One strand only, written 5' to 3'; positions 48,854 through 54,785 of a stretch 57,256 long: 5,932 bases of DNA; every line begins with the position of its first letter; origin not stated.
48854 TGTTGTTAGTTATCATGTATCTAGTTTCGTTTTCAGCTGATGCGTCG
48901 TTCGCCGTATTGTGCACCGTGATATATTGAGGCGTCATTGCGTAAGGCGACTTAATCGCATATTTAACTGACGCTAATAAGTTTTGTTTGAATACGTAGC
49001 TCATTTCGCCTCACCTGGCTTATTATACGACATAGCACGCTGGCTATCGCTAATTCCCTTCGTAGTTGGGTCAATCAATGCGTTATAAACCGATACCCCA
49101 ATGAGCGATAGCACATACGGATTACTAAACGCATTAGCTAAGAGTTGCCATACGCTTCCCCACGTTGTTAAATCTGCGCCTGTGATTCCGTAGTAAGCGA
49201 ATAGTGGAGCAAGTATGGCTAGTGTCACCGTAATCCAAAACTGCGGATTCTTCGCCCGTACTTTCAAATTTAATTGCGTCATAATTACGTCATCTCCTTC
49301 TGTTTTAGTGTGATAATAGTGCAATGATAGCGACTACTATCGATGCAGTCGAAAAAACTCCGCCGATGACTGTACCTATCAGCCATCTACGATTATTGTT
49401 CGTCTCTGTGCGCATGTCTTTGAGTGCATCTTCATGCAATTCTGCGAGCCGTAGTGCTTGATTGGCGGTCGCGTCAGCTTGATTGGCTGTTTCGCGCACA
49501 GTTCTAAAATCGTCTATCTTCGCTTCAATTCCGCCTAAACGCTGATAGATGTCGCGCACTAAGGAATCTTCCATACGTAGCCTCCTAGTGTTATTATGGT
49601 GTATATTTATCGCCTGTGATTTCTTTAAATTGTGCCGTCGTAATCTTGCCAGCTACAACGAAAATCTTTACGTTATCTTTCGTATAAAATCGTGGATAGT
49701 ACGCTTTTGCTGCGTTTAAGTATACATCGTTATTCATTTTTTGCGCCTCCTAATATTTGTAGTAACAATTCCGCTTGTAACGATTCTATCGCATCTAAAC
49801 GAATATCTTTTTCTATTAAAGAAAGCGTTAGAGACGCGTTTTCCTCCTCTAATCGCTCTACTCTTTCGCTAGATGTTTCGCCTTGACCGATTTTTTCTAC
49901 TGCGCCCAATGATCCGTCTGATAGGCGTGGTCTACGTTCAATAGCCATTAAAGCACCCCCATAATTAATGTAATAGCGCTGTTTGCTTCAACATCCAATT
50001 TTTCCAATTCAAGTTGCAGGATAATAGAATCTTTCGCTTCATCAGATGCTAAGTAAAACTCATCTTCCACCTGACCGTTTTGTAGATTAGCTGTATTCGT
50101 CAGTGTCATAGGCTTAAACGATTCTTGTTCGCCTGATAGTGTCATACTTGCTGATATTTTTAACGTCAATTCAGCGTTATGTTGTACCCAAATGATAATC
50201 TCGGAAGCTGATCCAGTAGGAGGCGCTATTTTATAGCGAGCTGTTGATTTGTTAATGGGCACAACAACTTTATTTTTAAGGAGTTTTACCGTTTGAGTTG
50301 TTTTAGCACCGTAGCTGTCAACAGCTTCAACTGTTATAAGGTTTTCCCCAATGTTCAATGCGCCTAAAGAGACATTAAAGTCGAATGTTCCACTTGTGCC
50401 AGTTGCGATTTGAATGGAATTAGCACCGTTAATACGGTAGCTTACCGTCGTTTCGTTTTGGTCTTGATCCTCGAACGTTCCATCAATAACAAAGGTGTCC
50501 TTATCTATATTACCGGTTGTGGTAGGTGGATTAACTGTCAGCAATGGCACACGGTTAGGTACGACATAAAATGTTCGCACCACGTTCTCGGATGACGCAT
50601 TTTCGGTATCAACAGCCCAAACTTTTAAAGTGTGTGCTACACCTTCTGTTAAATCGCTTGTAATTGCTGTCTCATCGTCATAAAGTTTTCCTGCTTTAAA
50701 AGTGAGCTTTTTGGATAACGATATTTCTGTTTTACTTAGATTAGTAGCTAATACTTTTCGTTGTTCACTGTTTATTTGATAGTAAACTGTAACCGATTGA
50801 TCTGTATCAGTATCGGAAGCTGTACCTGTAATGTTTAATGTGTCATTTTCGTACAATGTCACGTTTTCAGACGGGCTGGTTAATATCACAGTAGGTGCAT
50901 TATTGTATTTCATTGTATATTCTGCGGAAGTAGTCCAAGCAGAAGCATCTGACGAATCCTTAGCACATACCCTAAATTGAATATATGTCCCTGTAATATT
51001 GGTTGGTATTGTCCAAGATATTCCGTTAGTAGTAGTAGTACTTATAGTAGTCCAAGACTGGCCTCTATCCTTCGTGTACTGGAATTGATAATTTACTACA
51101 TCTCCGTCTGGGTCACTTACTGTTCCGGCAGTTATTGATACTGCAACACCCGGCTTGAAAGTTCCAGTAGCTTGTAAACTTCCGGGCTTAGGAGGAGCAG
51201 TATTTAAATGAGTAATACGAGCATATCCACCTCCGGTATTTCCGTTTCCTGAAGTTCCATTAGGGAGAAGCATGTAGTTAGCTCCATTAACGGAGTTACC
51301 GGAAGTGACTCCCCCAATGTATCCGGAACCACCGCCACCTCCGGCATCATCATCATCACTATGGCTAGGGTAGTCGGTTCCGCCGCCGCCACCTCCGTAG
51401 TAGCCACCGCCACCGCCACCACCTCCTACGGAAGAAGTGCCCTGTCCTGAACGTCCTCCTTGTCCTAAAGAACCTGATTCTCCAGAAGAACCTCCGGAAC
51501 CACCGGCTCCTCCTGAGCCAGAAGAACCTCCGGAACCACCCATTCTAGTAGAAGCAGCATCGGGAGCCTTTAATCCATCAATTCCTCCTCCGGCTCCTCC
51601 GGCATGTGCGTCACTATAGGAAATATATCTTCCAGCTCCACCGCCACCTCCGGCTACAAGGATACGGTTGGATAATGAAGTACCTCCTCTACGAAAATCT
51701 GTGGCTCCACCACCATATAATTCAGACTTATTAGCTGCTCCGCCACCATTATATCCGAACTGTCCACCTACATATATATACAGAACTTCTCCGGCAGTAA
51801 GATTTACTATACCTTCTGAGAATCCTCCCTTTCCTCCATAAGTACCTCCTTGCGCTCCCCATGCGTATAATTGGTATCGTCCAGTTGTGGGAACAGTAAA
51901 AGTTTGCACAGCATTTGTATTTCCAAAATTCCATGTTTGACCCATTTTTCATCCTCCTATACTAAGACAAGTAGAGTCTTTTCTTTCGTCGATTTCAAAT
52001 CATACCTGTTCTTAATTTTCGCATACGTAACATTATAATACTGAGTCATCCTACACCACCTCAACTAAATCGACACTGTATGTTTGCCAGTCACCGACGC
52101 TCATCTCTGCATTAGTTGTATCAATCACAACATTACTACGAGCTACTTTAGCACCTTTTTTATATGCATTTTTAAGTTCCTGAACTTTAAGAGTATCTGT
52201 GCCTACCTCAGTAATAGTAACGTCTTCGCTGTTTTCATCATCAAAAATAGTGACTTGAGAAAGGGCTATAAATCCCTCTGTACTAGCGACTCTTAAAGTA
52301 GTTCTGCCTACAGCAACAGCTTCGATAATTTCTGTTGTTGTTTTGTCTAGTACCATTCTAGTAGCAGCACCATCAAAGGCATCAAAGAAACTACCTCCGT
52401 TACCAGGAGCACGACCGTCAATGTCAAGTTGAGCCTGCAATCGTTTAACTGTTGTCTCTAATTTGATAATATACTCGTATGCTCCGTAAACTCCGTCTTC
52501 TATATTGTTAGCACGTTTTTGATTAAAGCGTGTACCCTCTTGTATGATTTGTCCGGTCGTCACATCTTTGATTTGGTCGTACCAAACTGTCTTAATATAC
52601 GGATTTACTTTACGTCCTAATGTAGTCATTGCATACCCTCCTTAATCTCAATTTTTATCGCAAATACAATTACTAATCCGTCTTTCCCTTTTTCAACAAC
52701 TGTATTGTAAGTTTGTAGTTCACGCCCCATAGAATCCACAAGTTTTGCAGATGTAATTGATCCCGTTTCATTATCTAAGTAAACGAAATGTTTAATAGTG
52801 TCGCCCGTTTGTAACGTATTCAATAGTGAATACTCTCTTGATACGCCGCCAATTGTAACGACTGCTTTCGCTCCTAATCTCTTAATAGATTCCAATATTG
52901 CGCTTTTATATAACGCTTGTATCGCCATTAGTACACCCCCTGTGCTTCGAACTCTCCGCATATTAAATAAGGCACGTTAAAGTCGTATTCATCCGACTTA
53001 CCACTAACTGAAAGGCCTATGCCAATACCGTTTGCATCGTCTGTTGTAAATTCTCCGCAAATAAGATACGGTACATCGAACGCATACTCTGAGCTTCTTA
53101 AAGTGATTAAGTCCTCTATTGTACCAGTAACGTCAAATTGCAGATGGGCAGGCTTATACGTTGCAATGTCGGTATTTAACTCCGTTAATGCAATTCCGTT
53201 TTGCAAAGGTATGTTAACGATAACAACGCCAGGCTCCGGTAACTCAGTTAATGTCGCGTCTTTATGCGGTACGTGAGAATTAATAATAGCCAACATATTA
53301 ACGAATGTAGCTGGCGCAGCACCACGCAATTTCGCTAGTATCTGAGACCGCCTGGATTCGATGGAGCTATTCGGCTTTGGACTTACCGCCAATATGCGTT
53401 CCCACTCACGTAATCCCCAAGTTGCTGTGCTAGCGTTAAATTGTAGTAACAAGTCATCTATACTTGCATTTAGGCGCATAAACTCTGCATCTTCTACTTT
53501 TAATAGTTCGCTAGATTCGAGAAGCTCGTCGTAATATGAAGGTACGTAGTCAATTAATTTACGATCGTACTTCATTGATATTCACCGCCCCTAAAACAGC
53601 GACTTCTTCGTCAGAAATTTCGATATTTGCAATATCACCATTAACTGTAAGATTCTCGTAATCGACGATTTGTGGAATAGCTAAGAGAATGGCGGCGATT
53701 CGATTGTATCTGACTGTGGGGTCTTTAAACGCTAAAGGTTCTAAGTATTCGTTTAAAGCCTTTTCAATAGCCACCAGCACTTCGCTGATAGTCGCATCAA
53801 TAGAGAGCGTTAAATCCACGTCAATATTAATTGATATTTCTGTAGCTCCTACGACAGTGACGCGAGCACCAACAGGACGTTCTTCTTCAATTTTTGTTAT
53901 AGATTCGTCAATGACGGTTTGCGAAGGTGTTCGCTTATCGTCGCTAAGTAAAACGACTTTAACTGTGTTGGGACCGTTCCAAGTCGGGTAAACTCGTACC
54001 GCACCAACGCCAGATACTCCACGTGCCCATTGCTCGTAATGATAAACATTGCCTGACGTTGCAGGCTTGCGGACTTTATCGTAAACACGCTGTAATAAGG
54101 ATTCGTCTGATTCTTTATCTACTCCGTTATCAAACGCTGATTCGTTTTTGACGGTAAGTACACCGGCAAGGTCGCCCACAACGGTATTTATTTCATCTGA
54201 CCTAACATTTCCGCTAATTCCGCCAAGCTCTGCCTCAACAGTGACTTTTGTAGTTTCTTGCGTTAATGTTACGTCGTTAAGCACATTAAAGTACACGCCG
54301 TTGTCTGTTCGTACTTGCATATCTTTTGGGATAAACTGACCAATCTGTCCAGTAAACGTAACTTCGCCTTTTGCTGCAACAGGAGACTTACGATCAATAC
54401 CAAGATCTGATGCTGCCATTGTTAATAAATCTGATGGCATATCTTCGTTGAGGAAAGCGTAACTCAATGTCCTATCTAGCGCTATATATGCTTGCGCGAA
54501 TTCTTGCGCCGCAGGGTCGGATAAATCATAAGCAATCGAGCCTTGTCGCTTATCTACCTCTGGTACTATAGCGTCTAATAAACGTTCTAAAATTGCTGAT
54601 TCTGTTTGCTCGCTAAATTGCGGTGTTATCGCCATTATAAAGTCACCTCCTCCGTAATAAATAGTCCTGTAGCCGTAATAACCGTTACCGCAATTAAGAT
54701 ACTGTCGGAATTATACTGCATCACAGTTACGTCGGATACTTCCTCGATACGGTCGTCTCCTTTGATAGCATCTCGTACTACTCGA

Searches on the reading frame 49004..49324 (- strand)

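Call 53: search_protein_families(library=phrogs, max_evalue=0.001, proteins=[window:49004-49324:-])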
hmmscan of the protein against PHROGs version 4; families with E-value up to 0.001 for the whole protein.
window:49004-49324:- (107 aa): 4 families
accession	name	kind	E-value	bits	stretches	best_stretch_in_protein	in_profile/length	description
phrog_297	-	lysis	5e-15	56.8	1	14-105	5-89/176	holin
phrog_33625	-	lysis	4e-14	53.4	1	17-75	2-62/64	holin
phrog_962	-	lysis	6.6e-07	30.5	1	16-104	2-83/152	holin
phrog_10091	-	lysis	5.2e-06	27.5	1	17-101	2-81/143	holin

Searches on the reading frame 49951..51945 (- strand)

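Call 53: search_protein_families(library=phrogs, max_evalue=0.001, proteins=[window:49951-51945:-])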
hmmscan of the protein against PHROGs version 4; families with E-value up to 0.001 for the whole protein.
window:49951-51945:- (665 aa): 8 families
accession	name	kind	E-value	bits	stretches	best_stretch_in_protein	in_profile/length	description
phrog_21129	-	unknown function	3.8e-111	373.9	2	340-664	1165-1492/1494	-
phrog_7388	-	unknown function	4.8e-24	86.2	1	3-248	3-218/455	-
phrog_1589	-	unknown function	1.4e-20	74.9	1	2-251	2-264/563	-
phrog_5811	-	unknown function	7.4e-20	72.3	1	1-249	3-263/571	-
phrog_10993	-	head and packaging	1.8e-15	57.8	1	236-438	251-444/556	Hoc-like head decoration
phrog_22713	-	unknown function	3.9e-13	50.5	1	8-345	34-377/401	-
phrog_18810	-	unknown function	2.4e-05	25.8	1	3-65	3-69/89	-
phrog_33719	-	unknown function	2.6e-05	24.2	1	34-340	41-361/636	-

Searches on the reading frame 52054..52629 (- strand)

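Call 53: search_protein_families(library=phrogs, max_evalue=0.001, proteins=[window:52054-52629:-])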
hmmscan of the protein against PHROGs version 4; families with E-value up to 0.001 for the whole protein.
window:52054-52629:- (192 aa): 1 family
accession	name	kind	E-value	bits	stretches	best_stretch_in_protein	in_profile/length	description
phrog_9010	-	unknown function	2.4e-07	32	1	11-66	2-60/146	-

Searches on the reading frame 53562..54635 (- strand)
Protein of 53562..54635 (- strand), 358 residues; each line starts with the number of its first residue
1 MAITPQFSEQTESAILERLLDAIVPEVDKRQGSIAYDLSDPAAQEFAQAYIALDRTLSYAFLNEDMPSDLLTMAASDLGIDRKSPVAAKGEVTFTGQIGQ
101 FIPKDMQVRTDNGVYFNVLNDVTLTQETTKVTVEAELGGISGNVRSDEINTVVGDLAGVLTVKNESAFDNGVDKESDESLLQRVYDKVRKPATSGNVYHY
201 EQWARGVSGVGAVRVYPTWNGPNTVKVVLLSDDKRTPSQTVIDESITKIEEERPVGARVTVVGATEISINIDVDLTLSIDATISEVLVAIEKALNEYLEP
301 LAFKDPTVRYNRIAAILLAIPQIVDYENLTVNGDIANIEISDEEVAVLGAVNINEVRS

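Call 94: search_protein_families(library=phrogs, max_evalue=0.000001, proteins=[window:53562-54635:-])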
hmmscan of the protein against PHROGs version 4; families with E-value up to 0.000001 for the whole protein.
window:53562-54635:- (358 aa): 5 families
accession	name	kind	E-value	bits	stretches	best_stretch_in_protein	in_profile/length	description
phrog_6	-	tail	1.3e-69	236.4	1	7-355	67-405/548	baseplate wedge subunit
phrog_1608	-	tail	6.1e-45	154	1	170-354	3-189/192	tail protein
phrog_2103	-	tail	9.9e-13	48.9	1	66-159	64-157/162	baseplate protein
phrog_12386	-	unknown function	5.3e-10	40.6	1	14-63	8-57/72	-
phrog_4226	-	tail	3.8e-08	33.9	1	171-317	41-189/228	baseplate protein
